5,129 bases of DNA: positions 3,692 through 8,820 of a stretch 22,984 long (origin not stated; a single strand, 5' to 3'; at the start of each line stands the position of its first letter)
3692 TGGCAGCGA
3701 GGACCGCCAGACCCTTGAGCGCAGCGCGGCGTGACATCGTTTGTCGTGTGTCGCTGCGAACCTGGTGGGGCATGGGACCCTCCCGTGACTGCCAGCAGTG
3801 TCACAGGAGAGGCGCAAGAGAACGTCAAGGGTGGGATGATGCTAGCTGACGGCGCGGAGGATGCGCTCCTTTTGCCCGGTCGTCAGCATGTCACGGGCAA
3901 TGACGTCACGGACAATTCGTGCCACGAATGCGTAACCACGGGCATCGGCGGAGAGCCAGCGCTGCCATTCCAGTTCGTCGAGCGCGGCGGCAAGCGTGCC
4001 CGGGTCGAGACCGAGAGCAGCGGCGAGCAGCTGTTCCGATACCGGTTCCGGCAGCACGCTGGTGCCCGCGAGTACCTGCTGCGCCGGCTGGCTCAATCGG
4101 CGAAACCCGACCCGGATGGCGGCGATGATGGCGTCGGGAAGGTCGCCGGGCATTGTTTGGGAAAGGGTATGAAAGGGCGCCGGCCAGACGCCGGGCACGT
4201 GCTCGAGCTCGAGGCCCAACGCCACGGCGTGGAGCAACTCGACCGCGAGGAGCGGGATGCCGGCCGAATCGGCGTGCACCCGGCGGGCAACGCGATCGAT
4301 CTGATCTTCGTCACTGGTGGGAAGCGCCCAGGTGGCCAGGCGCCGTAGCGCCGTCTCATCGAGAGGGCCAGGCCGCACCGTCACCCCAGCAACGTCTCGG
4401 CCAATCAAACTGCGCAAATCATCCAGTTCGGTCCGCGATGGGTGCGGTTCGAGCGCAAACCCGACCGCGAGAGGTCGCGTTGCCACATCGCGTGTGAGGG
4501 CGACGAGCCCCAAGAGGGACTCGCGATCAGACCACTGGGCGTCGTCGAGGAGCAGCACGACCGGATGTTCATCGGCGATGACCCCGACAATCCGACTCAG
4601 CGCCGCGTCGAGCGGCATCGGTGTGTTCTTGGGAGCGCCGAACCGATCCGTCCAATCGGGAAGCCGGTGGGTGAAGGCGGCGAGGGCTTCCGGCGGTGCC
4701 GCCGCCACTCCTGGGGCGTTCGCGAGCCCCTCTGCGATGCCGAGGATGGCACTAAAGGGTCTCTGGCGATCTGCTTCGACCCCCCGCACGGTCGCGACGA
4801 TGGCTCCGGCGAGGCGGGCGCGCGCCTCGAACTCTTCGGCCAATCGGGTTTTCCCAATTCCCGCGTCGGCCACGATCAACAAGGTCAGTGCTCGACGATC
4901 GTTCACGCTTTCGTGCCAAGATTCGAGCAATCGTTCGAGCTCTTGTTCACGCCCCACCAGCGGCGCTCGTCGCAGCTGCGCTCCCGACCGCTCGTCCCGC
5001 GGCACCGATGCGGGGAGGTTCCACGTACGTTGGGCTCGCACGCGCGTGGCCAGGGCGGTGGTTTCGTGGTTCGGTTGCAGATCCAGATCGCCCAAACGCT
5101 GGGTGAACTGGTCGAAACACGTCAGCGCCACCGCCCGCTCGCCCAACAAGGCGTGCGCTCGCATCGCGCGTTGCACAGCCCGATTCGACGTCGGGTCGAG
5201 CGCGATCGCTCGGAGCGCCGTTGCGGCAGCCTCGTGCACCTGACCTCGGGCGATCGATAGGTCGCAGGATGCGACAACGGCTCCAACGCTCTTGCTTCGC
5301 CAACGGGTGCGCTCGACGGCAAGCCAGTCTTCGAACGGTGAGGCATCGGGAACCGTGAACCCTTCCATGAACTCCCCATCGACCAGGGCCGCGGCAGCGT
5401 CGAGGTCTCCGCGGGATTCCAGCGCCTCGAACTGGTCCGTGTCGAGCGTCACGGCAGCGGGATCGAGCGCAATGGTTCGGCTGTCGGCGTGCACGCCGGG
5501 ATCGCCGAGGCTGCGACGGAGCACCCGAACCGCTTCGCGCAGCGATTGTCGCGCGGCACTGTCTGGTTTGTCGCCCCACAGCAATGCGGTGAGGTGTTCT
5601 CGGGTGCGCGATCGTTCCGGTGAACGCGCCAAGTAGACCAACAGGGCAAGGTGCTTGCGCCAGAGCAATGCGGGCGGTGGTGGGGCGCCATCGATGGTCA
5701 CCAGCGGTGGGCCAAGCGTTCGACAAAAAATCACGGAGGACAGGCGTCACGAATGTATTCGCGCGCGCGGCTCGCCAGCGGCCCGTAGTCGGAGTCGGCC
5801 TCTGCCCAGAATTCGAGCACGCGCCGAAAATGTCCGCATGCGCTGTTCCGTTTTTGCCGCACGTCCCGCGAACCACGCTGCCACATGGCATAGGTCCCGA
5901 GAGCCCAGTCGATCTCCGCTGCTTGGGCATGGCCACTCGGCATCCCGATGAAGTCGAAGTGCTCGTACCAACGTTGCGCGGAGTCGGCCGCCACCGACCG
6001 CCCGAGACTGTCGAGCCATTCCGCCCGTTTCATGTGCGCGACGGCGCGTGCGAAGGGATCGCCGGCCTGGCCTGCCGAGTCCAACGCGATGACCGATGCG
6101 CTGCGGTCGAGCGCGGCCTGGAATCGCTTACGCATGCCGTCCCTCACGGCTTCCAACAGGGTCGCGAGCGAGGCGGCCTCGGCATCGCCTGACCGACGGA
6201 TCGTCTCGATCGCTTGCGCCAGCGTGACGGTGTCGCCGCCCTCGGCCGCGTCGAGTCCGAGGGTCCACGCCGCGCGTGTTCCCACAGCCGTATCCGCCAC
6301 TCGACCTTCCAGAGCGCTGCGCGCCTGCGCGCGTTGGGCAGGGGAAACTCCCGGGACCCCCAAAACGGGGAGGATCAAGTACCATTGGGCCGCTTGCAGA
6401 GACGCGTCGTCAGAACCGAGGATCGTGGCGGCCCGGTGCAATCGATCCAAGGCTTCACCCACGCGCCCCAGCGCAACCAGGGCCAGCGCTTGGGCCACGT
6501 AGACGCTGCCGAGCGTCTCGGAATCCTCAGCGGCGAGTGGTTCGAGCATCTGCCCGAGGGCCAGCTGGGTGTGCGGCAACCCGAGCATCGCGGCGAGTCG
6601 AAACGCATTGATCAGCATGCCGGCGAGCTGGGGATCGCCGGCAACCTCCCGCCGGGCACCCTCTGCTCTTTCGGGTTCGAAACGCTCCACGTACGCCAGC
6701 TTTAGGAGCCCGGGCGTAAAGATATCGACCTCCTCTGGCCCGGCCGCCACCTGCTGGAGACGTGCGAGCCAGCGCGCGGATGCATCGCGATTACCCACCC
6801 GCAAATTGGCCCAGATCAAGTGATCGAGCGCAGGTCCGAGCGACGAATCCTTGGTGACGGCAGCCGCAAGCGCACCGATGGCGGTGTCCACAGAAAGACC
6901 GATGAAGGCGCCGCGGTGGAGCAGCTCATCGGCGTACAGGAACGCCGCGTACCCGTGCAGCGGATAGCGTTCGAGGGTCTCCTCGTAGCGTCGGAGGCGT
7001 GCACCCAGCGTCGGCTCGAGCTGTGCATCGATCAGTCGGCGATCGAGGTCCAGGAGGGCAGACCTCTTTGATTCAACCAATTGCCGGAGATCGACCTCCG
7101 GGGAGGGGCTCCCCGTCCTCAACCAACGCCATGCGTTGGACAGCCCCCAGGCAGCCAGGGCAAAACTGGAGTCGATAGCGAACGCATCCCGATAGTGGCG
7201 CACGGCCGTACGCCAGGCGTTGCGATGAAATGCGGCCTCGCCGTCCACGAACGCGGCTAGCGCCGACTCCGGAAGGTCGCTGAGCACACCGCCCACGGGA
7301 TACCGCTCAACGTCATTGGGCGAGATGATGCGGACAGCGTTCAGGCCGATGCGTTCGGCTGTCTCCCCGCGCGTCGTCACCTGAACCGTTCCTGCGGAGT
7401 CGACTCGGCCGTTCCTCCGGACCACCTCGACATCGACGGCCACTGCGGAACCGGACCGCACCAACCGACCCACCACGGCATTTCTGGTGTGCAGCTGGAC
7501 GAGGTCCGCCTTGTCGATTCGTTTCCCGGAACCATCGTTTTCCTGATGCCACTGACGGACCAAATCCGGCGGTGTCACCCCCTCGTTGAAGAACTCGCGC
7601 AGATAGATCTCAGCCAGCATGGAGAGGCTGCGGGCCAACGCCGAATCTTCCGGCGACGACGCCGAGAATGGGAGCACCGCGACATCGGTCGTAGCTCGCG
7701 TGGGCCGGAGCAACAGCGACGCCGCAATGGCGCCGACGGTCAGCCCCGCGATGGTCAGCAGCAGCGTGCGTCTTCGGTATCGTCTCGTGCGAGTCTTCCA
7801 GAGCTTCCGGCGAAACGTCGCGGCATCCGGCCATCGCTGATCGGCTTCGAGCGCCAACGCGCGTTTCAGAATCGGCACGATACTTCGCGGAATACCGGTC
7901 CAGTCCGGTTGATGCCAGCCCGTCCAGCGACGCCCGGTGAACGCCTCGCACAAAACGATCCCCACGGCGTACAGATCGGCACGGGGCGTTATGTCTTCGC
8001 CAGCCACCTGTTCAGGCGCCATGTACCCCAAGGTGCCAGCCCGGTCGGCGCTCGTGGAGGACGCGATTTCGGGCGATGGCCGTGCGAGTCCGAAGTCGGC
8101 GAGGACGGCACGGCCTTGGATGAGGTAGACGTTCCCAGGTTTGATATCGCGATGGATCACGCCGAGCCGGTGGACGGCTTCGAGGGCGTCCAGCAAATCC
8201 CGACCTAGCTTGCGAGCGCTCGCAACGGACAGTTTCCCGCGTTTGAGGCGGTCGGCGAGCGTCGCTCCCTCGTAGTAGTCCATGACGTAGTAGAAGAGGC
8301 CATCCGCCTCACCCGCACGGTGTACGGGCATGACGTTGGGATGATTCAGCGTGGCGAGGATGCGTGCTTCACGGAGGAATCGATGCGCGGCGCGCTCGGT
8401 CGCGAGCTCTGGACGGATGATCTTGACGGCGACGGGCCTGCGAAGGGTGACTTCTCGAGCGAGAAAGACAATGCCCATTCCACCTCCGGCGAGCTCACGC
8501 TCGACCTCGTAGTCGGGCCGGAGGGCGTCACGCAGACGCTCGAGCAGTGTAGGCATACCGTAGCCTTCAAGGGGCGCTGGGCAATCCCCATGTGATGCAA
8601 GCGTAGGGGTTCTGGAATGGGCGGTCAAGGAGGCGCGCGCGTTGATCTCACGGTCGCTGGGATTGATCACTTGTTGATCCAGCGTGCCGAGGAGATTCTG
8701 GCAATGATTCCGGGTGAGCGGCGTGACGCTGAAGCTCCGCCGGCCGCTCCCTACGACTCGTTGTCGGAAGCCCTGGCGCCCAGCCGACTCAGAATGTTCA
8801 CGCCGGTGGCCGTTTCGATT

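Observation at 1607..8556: AfsK/AfsR-like kinase-regulator pair fused into one operon by a GTGA stop/start overlap, upstream of a Tat-exported two-subunit GMC dehydrogenase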

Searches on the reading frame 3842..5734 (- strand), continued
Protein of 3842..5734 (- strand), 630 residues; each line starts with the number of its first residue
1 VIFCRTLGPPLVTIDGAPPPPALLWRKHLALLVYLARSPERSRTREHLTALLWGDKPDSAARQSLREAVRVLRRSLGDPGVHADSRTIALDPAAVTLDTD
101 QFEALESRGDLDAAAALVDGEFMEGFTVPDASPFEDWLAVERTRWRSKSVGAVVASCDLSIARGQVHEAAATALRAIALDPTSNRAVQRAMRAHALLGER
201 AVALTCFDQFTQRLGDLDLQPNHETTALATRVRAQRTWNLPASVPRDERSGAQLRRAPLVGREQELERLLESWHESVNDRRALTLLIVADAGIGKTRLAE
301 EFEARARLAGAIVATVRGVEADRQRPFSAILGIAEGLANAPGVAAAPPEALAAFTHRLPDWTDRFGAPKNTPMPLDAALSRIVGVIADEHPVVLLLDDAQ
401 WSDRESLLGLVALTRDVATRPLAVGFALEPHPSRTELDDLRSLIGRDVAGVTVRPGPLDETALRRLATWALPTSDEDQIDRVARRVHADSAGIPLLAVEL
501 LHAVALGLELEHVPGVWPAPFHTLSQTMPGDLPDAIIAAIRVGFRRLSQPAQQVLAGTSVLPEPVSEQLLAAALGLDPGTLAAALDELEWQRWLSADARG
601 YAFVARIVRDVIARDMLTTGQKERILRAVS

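Call 58: predict_structure(alignment_id=A1)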
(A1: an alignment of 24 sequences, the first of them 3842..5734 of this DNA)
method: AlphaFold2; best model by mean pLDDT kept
length: 630 residues; sequences in the alignment: 24
mean_pLDDT: 81.8   pTM: 0.50
mean pLDDT of the five models: 81.8, 81.0, 80.2, 79.1, 77.9
residues with pLDDT >= 90: 296; 70-90: 213; 50-70: 65; < 50: 56
segments of 3 or more residues with pLDDT < 50: 235-257, 506-525, 590-602
pLDDT, mean of each block of 10 residues (from residue 1): 93 92 93 95 96 94 95 90 93 93 94 93 92 95 94 92 75 93 94 72 88 93 88 46 35 45 91 94 94 80 80 81 84 85 91 86 81 91 95 92 93 93 94 90 90 91 84 76 78 72 52 42 48 61 69 84 73 82 64 37 62 85 84
secondary structure, 60 per line:
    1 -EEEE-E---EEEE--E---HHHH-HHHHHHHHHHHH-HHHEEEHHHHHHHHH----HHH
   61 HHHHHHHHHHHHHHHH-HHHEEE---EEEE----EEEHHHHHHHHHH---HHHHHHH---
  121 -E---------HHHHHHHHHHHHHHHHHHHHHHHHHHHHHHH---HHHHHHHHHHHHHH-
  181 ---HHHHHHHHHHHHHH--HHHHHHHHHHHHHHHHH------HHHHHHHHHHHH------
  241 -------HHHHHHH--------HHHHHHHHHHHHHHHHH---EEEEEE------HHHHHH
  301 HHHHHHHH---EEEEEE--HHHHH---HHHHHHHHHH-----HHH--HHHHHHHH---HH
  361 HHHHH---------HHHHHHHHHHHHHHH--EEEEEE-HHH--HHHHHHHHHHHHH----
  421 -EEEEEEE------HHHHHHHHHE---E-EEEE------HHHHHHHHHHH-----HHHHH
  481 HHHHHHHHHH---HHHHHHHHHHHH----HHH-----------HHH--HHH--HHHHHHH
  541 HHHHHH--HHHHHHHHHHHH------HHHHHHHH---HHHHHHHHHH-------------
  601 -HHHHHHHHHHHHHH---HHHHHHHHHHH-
elements in order: E2-5 E11-14 H21-24 H26-37 E42-44 H45-53 H58-76 E81-83 E87-90 E95-97 H98-107 H111-117 H132-162 H166-179 H184-197 H200-216 H223-234 H248-254 H263-279 E283-288 H295-308 E312-317 H320-324 H328-337 H348-355 H359-365 H375-389 E392-397 H404-416 E422-428 H435-443 E450-453 H460-470 H476-490 H494-505 H534-546 H549-560 H567-574 H578-587 H602-615 H619-629
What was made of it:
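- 3842..5734 (-): Medium-size SARP-type regulator gene, 630 aa. It has a wHTH (Trans_reg_C aa 25-79, 5498-5662), a BTAD (aa 107-233, 5036-5416), and a STAND NOD with Walker A GIGKT and Walker B LLLDD (aa 258-630, 3845-4963). There is no TPR or other sensor tail. AF2 pLDDT 81.8 (call 58).
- On AfsR orthologue: 630 aa. The model ends in a helical/winged-helix region (call 58).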

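Call 61: fold_search(model_id=the predicted structure, library=pdb)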
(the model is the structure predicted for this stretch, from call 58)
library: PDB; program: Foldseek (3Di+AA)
matches with E <= 10: 1571; with E <= 0.001: 129
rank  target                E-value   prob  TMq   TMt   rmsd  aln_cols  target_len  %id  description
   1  8k60_J                5.2e-08  1.00  0.30  0.69   4.2       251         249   24  Cryo-EM structure of Streptomyces coelicolor transcription initiation complex with the global transcription factor Afs (released 2024-07-31)
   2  8k60_I                1.8e-07  1.00  0.31  0.71   4.0       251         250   24  Cryo-EM structure of Streptomyces coelicolor transcription initiation complex with the global transcription factor Afs (released 2024-07-31)
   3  2qby_A                3.1e-07  1.00  0.29  0.45  14.3       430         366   15  Crystal structure of a heterodimer of Cdc6/Orc1 initiators bound to origin DNA (from S. solfataricus) (released 2007-09-11)
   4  8hvr_I                4.0e-07  1.00  0.30  0.68   4.7       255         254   24  Cryo-EM structure of AfsR-dependent transcription activation complex with afsS promoter (released 2023-12-27)
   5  7xx2_A                5.0e-07  1.00  0.29  0.23  20.0       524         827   14  Cryo-EM structure of Sr35 resistosome induced by AvrSr35 R381A (released 2022-11-02)
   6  2qby_B                5.3e-07  1.00  0.30  0.47  12.4       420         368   15  Crystal structure of a heterodimer of Cdc6/Orc1 initiators bound to origin DNA (from S. solfataricus) (released 2007-09-11)
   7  6j6i_C                1.1e-06  1.00  0.26  0.22  17.7       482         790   15  Reconstitution and structure of a plant NLR resistosome conferring immunity (released 2019-03-20)
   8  9fp6_A                1.8e-06  1.00  0.24  0.21  19.1       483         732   10  Structure of the NbNRC2 hexameric resistosome (released 2024-07-03)
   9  7xc2_A                2.3e-06  1.00  0.29  0.22  19.6       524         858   14  Cryo EM structure of oligomeric complex formed by wheat CNL Sr35 and the effector AvrSr35 of the wheat stem rust patho (released 2022-09-21)
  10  9cc8_A                2.6e-06  1.00  0.26  0.21  19.0       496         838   11  Hexameric state of the NRC4 resistosome (released 2024-09-11)
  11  2fez                  4.3e-06  1.00  0.32  0.51   3.6       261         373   24  Mycobacterium tuberculosis EmbR (released 2006-01-24)
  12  1fnn_A                4.3e-06  1.00  0.29  0.45  18.1       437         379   15  CRYSTAL STRUCTURE OF CDC6P FROM PYROBACULUM AEROPHILUM (released 2000-10-04)
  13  2qen                  5.1e-06  1.00  0.28  0.47  14.4       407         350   17  The walker-type atpase paby2304 of pyrococcus abyssi (released 2008-07-01)
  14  3shf                  5.3e-06  1.00  0.34  0.21   7.2       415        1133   13  Crystal structure of the R265S mutant of full-length murine Apaf-1 (released 2011-08-24)
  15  7jk6_A                6.9e-06  1.00  0.27  0.42  17.6       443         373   14  Structure of Drosophila ORC in the active conformation (released 2020-09-09)
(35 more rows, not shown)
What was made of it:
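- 3842..5734 (-): Foldseek matches to the AfsR SARP domain (TM 0.69-0.71), EmbR, NLRs, Apaf-1 and MalT (call 61).
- On Medium SARP (SARP + NB-ARC, about 600 aa): The fold matches NLR, Apaf-1 and MalT NODs (call 61).
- Closest known: AfsK / AfsR of Streptomyces coelicolor. Same: The SARP domain fold matches AfsR (8k60, TM 0.69-0.71; call 61).
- Checked: Its fold still matches NLR, Apaf-1 and MalT NODs (call 61).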

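Call 80: search_protein_families(library=pfam, proteins=[L023:3874-5001:+, L070:2612-3829:+, L078:7102-8649:+, L042:9988-11043:+, L023:3264-3773:+, L070:8517-9266:+, L075:15738-17216:+, L020:15000-16244:+, L038:11682-12608:+, L038:13610-14551:+], max_evalue=0.001)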
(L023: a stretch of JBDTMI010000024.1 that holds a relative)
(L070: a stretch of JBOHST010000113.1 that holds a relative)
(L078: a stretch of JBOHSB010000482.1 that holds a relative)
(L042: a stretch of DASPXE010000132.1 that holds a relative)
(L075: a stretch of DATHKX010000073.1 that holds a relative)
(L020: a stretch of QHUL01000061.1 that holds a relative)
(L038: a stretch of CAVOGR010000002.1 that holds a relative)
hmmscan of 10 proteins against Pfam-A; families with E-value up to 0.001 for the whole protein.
L023:3874-5001:+ (375 aa): 1 family
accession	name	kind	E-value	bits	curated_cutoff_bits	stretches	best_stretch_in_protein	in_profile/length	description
PF03372.29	Exo_endo_phos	-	5.8e-13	49.5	24.5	1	100-367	12-225/225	Endonuclease/Exonuclease/phosphatase family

L070:2612-3829:+ (405 aa): 0 families

L078:7102-8649:+ (515 aa): 0 families

L042:9988-11043:+ (351 aa): 1 family
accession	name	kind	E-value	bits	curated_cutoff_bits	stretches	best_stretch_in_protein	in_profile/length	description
PF16316.10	DUF4956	-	1.4e-10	41.6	30.6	1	86-193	4-109/169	Domain of unknown function (DUF4956)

L023:3264-3773:+ (169 aa): 0 families

L070:8517-9266:+ (249 aa): 1 family
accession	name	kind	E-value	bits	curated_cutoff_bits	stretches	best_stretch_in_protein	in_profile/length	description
PF09335.16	VTT_dom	-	6.1e-07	30.4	33.9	1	100-203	15-122/123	VTT domain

L075:15738-17216:+ (492 aa): 1 family
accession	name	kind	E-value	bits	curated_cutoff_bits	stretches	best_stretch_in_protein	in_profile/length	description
PF01663.27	Phosphodiest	-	2.4e-20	73.9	23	1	24-434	1-340/342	Type I phosphodiesterase / nucleotide pyrophosphatase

L020:15000-16244:+ (414 aa): 8 families
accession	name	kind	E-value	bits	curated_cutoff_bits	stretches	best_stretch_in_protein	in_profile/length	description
PF01370.27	Epimerase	-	2e-40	139.1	20.9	1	87-310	2-240/240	NAD dependent epimerase/dehydratase family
PF16363.11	GDP_Man_Dehyd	-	5.6e-21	75.8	27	1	88-323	2-262/332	GDP-mannose 4,6 dehydratase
PF13460.12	NAD_binding_10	-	3.4e-20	73.1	27.2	1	90-247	1-146/184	NAD(P)H-binding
PF01073.25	3Beta_HSD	-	7.8e-19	68.2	22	1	87-300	1-231/280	3-beta hydroxysteroid dehydrogenase/isomerase family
PF07993.18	NAD_binding_4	-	2.5e-14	53.5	20.1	2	124-281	59-245/258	Male sterility protein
PF05368.20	NmrA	-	9.2e-13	48.9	27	1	87-195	6-106/298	NmrA-like family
PF04321.23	RmlD_sub_bind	-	6.6e-10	39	27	1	87-300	4-199/287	RmlD substrate binding domain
PF02719.21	Polysacc_synt_2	-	9.5e-10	38.6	20.2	1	87-196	2-128/293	Polysaccharide biosynthesis protein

L038:11682-12608:+ (308 aa): 4 families
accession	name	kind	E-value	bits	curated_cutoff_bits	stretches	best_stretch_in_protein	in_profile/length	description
PF00561.26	Abhydrolase_1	-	4.8e-22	79.3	25.8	1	41-142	2-103/245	alpha/beta hydrolase fold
PF12697.13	Abhydrolase_6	-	6.6e-18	66.6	26.3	1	42-285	1-217/217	Alpha/beta hydrolase family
PF12146.15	Hydrolase_4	-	3e-06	27.1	27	1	42-277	7-237/239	Serine aminopeptidase, S33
PF00975.26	Thioesterase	-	0.00017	22.3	26.4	1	41-127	2-86/226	Thioesterase domain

L038:13610-14551:+ (313 aa): 3 families
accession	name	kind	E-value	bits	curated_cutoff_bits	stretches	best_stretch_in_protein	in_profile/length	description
PF14378.12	PAP2_3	-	1.7e-18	67.5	27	1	114-273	21-187/190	PAP2 superfamily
PF01569.27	PAP2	-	8.3e-08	32.5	27.2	1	201-278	47-122/130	PAP2 superfamily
PF14360.12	PAP2_C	-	0.00046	21.1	27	1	216-273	8-68/74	PAP2 superfamily C-terminal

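Call 84: search_protein_families(library=pfam, alignment_id=A5, max_evalue=0.0001)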
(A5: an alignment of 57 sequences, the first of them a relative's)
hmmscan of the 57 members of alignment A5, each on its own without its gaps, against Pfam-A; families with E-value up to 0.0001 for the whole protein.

A. member 1, L011:3103-4179:- (359 aa): 1 family
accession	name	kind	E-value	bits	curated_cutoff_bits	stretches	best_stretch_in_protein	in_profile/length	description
PF03372.29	Exo_endo_phos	-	3.3e-16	60.1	24.5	1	78-349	12-225/225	Endonuclease/Exonuclease/phosphatase family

B. families by the number of members that match (of 57 scanned): 43 families (the first 25 are shown)
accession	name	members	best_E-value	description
PF03372.29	Exo_endo_phos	9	3.3e-16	Endonuclease/Exonuclease/phosphatase family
PF09335.16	VTT_dom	4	6.7e-13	VTT domain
PF00561.26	Abhydrolase_1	3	6.8e-23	alpha/beta hydrolase fold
PF12697.13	Abhydrolase_6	3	3.6e-20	Alpha/beta hydrolase family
PF12146.15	Hydrolase_4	3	5.1e-12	Serine aminopeptidase, S33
PF01370.27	Epimerase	2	5.8e-35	NAD dependent epimerase/dehydratase family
PF16363.11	GDP_Man_Dehyd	2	5.2e-23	GDP-mannose 4,6 dehydratase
PF01663.27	Phosphodiest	2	6.3e-22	Type I phosphodiesterase / nucleotide pyrophosphatase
PF01073.25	3Beta_HSD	2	1.7e-18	3-beta hydroxysteroid dehydrogenase/isomerase family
PF07993.18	NAD_binding_4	2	1.3e-17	Male sterility protein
PF13460.12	NAD_binding_10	2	1.4e-10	NAD(P)H-binding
PF00069.31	Pkinase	1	3e-57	Protein kinase domain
PF00487.30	FA_desaturase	1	2e-41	Fatty acid desaturase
PF02369.22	Big_1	1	5.9e-41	Bacterial Ig-like domain (group 1)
PF00106.31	adh_short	1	2e-35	short chain dehydrogenase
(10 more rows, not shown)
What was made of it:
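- Several box-driven genes are phosphoesterases (calls 80, 84). Box-driven genes include Exo_endo_phos (9/57), Phosphodiest, PAP2 and DUF4956 (calls 80, 84), which would fit phosphate scavenging.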

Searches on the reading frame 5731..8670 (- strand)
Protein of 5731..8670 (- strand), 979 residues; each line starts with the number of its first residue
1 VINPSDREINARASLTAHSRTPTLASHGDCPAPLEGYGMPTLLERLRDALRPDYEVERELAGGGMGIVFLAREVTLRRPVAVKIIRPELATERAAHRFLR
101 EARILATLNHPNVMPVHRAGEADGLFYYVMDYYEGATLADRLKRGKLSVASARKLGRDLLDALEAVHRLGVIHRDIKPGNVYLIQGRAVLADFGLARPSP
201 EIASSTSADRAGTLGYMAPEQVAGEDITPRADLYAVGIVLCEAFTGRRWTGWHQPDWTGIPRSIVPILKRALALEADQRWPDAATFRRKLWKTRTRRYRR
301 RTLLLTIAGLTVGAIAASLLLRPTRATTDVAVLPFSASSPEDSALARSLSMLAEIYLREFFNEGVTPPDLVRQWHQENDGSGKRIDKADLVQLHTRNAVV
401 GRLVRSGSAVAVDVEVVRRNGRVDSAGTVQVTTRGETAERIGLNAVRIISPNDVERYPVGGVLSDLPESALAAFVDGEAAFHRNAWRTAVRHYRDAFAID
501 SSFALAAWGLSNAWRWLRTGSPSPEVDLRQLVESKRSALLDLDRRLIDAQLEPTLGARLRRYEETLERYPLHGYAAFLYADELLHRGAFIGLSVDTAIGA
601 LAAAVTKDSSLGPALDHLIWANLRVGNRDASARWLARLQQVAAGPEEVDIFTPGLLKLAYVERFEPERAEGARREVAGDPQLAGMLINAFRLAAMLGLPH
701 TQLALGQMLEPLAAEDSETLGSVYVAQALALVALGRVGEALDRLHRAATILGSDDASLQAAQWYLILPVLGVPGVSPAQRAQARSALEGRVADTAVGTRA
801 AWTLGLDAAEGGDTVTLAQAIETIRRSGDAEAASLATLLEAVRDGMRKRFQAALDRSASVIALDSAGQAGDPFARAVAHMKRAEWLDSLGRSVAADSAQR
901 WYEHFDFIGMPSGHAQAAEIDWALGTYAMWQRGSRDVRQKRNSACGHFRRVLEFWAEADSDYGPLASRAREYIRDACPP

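Call 4: search_protein_families(library=pfam, proteins=[window:5731-8670:-], max_evalue=0.01)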
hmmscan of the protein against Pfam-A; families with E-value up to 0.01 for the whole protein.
window:5731-8670:- (979 aa): 4 families
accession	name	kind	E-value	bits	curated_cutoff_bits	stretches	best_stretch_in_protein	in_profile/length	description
PF00069.31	Pkinase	-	4.7e-39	134.8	31.7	1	54-248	1-195/263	Protein kinase domain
PF07714.23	PK_Tyr_Ser-Thr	-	2.2e-23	83.4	23.1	1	56-246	3-201/258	Protein tyrosine and serine/threonine kinase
PF17667.7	Pkinase_fungal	-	0.0001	21.6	24.1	1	158-235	294-378/387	Fungal protein kinase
PF03109.22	ABC1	-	0.00082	19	22.9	0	129-199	146-217/244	ABC1 atypical kinase-like domain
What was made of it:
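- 5731..8556 (-): Hanks-type Ser/Thr kinase gene, 941 aa. It has a cytoplasmic catalytic domain (about 7807-8511), one TM helix (about 7588-7653), and then a small alpha/beta domain plus a roughly 500-aa TPR-like solenoid (5734 to about 7569), predicted to be periplasmic. Pkinase at 134.8 bits (call 4).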

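Call 7: search_protein_families(library=ncbifam, proteins=[window:5731-8556:-], max_evalue=0.01)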
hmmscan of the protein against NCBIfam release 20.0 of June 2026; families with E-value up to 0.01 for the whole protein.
window:5731-8556:- (941 aa): 18 families
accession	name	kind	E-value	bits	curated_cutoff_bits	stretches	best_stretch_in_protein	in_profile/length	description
NF033483.0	PknB_PASTA_kin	equivalog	6.7e-56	190.5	450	1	16-209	9-205/563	Stk1 family PASTA domain-containing Ser/Thr kinase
NF052427.1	StpK7MSMEG_1200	equivalog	7.3e-42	143.6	900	1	15-210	8-207/601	serine/threonine protein kinase StpK7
NF047741.1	antiphage_MADS6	equivalog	2.3e-38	132.1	460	2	119-255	306-460/612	methylation-associated defense system protein kinase MAD6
TIGR03903.1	TOMM_kin_cyc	equivalog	1.2e-32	112.8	705.75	1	41-210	5-187/1267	TOMM system kinase/cyclase fusion protein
NF009651.0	PRK13184.1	equivalog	4.7e-29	101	839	1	16-207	4-226/932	serine/threonine-protein kinase PknD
NF038150.1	lanthi_synth_IV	equivalog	1.1e-23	83.5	650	1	16-209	191-393/851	class IV lanthionine synthetase LanL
NF033442.0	BREX_PglW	equivalog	3.7e-22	77.9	990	1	10-209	508-707/1391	BREX system serine/threonine kinase PglW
NF053615.1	SerThrKinAfsKStmc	equivalog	4.3e-18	65.3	1300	1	16-210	15-211/809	protein serine/threonine kinase AfsK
NF038151.1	lanthi_synth_III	equivalog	3.4e-11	42.3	575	1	14-206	220-423/833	class III lanthionine synthetase LanKC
NF011463.0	PRK14879.1-4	equivalog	1.9e-10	40.6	188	1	31-161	36-163/237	Kae1-associated kinase Bud32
NF040671.1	PLuB_AAA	exception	3.2e-09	34.8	999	1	67-241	59-232/1256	PLuB system helicase-like protein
NF043056.1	T4SS_LegK1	equivalog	2.7e-08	32.8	550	1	52-204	117-282/516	Dot/Icm T4SS effector kinase LegK1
TIGR03724.2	arch_bud32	equivalog_domain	4e-08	33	125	1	49-164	29-137/193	KEOPS complex kinase/ATPase Bud32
NF011464.0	PRK14879.1-7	equivalog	9e-08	32.1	246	1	44-159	37-150/221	Kae1-associated kinase Bud32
NF058632.1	SerThrKinPrkT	equivalog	1.8e-07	30.5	280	1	15-145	22-150/322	serine/threonine protein kinase PrkT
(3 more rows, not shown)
